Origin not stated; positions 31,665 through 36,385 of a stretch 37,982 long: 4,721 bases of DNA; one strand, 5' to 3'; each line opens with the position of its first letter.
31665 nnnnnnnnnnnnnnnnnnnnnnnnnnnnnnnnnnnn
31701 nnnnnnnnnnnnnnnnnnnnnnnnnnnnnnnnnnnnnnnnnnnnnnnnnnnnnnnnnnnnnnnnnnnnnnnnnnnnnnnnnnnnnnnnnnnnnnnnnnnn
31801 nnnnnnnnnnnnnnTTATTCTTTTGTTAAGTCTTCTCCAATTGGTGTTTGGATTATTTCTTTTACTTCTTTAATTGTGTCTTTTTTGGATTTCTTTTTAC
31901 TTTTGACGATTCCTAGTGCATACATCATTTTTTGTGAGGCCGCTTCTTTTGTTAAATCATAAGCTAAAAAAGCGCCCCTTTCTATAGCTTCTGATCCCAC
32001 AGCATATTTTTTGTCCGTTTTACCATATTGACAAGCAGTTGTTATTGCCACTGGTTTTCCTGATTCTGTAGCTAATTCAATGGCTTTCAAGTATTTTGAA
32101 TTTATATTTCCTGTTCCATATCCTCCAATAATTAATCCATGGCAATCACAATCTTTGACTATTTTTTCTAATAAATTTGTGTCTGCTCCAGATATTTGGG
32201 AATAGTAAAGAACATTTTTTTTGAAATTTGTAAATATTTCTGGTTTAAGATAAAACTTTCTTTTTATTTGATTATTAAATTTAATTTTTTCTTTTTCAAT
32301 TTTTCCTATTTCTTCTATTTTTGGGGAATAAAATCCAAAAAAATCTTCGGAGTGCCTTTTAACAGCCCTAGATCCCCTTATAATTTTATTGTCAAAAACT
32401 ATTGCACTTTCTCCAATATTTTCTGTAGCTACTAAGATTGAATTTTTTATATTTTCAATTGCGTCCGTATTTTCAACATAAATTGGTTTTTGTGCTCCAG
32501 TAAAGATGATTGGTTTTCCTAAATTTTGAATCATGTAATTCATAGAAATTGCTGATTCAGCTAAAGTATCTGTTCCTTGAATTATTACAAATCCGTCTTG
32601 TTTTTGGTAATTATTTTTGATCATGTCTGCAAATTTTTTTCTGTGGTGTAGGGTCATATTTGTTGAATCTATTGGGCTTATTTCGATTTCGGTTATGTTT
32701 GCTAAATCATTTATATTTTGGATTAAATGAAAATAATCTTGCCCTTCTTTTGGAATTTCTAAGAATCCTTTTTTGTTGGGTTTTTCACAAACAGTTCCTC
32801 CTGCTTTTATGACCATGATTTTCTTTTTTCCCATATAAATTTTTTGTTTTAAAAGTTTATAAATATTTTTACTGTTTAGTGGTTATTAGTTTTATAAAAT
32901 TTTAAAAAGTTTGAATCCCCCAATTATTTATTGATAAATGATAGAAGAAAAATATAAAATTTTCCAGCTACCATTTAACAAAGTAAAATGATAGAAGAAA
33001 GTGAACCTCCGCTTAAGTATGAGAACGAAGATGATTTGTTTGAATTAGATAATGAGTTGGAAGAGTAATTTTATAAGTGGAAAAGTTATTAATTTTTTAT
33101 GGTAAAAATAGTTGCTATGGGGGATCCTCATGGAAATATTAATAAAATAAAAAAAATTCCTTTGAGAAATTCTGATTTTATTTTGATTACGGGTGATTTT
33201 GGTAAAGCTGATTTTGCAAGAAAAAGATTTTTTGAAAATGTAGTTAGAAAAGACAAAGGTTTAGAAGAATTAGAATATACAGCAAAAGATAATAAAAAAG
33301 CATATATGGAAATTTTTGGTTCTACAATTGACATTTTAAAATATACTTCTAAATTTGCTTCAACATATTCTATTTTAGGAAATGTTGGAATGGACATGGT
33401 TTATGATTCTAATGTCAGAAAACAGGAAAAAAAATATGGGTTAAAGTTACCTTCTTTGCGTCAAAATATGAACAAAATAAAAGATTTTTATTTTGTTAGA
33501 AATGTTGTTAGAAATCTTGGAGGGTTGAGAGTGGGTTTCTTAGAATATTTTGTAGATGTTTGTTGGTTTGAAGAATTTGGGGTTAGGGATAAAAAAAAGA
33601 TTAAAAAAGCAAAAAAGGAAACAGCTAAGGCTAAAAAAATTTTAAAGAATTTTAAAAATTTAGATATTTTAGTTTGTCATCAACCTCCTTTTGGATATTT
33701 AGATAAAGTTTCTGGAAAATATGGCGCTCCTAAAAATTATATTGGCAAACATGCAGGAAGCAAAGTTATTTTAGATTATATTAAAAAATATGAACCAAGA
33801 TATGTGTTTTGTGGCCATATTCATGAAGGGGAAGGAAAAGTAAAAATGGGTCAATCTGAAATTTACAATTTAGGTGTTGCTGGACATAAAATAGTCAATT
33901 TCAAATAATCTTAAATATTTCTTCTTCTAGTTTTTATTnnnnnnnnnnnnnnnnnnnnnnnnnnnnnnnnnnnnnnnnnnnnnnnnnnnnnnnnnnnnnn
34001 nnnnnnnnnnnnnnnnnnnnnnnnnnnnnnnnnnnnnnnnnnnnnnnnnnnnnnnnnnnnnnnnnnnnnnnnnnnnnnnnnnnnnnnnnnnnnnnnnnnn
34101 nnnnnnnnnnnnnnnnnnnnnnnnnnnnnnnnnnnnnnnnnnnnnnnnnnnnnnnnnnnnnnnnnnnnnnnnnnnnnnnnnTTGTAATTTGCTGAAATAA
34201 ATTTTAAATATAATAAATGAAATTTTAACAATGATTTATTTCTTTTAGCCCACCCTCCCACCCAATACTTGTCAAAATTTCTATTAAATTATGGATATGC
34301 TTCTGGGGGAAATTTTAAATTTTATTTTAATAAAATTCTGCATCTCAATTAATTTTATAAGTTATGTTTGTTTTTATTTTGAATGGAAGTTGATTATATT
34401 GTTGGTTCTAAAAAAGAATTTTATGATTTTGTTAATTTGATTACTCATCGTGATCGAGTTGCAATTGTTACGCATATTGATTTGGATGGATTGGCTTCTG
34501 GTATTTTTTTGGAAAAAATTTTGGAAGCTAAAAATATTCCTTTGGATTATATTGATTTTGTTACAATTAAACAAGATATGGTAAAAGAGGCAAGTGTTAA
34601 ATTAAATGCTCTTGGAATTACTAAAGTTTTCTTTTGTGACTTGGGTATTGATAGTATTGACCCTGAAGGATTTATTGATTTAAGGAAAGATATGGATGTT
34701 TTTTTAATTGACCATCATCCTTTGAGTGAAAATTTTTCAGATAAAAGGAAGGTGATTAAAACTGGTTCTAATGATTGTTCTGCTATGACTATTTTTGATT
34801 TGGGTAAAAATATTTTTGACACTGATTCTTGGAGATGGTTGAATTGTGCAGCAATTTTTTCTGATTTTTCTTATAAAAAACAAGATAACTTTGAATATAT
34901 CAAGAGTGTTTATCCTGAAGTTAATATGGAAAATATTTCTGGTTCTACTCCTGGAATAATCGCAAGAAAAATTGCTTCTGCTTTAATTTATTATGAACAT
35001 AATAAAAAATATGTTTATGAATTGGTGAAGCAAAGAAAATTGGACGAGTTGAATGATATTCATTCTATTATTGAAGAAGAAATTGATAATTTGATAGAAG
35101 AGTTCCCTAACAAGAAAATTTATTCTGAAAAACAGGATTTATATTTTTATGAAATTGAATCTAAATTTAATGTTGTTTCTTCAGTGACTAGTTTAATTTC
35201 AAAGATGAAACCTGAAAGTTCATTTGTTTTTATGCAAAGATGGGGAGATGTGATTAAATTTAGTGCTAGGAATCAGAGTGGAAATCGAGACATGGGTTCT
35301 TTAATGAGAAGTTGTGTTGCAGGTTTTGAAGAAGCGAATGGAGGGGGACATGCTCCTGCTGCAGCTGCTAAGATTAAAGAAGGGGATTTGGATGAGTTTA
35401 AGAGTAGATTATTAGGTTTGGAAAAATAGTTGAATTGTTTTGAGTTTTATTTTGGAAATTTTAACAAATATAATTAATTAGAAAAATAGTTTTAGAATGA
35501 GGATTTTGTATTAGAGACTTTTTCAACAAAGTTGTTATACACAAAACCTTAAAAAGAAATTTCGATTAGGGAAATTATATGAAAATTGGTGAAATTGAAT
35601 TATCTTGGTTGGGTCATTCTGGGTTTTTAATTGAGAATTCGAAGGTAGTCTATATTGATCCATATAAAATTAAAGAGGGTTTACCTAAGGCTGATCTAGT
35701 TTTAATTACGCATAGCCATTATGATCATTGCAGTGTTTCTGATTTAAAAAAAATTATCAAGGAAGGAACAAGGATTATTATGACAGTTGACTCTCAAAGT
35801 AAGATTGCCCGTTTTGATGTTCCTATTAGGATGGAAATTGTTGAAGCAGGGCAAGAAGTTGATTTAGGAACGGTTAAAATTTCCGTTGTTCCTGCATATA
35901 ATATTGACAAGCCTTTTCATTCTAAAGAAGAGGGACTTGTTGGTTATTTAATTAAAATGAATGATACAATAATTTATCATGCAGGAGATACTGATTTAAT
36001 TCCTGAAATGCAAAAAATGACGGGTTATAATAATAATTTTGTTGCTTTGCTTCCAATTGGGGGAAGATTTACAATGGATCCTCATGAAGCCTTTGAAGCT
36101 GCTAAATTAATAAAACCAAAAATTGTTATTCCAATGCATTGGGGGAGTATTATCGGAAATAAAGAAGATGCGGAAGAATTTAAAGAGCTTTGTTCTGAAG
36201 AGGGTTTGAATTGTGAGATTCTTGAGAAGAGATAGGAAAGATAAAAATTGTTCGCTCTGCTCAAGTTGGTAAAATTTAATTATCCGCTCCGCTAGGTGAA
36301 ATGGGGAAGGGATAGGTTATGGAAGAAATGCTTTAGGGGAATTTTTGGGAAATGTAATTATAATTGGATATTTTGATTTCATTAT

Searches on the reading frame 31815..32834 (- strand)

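Call 49: search_protein_families(library=pfam, proteins=[window:31815-32834:-], max_evalue=0.001)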
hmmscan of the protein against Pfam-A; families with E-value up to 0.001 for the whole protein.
window:31815-32834:- (339 aa): 2 families
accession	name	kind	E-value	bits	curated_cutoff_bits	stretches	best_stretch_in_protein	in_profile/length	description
PF00710.25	Asparaginase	-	3.2e-48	164.3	22.5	1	5-190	1-191/193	Asparaginase, N-terminal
PF17763.6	Asparaginase_C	-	1.2e-20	74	34.6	1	210-316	4-110/114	Glutaminase/Asparaginase C-terminal domain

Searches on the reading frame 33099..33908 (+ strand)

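Call 49: search_protein_families(library=pfam, proteins=[window:33099-33908:+], max_evalue=0.001)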
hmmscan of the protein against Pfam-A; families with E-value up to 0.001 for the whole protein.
window:33099-33908:+ (269 aa): 3 families
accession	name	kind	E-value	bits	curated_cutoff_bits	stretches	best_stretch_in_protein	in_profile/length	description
PF00149.33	Metallophos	-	1.7e-11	45.4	21.5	1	3-243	2-190/191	Calcineurin-like phosphoesterase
PF14582.11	Metallophos_3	-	4.7e-08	33.1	28.2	1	174-257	160-235/259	Metallophosphoesterase, calcineurin superfamily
PF12850.12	Metallophos_2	-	0.00037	21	27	0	171-249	66-124/154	Calcineurin-like phosphoesterase superfamily domain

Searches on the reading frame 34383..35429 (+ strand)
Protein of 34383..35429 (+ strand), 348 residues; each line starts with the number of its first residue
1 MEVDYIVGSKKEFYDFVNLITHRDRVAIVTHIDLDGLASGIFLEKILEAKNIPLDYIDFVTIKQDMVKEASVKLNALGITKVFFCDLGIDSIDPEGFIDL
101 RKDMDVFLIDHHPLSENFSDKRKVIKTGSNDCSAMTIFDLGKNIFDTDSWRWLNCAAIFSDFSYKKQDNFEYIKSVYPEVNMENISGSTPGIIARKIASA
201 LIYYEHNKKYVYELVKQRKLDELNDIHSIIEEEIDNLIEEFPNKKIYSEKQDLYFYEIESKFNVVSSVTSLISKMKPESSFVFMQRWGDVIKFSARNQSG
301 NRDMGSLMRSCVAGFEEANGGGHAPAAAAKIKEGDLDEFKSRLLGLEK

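Call 49: search_protein_families(library=pfam, proteins=[window:34383-35429:+], max_evalue=0.001)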
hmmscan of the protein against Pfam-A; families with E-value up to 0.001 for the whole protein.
window:34383-35429:+ (348 aa): 2 families
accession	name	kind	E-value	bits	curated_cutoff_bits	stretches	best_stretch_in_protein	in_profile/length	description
PF01368.27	DHH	-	3.7e-09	37.3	28.1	1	25-134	1-95/125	DHH family, N-terminal domain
PF02272.25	DHHA1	-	1.3e-08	35.6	25.9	1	263-342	16-95/102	DHHA1 domain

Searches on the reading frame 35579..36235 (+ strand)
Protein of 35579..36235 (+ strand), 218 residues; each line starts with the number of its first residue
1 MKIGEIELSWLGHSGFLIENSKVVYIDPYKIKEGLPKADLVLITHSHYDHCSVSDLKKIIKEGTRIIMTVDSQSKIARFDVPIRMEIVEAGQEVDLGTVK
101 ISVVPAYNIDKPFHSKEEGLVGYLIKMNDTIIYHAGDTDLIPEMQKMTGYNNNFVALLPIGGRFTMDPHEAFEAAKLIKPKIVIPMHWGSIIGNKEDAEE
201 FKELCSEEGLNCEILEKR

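Call 49: search_protein_families(library=pfam, proteins=[window:35579-36235:+], max_evalue=0.001)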
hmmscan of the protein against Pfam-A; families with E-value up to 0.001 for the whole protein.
window:35579-36235:+ (218 aa): 2 families
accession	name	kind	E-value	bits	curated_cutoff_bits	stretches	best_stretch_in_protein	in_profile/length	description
PF13483.12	Lactamase_B_3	-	1.3e-30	106.9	24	1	7-187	1-160/160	Beta-lactamase superfamily domain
PF12706.13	Lactamase_B_2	-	4.4e-22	79.1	27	1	28-188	21-200/200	Beta-lactamase superfamily domain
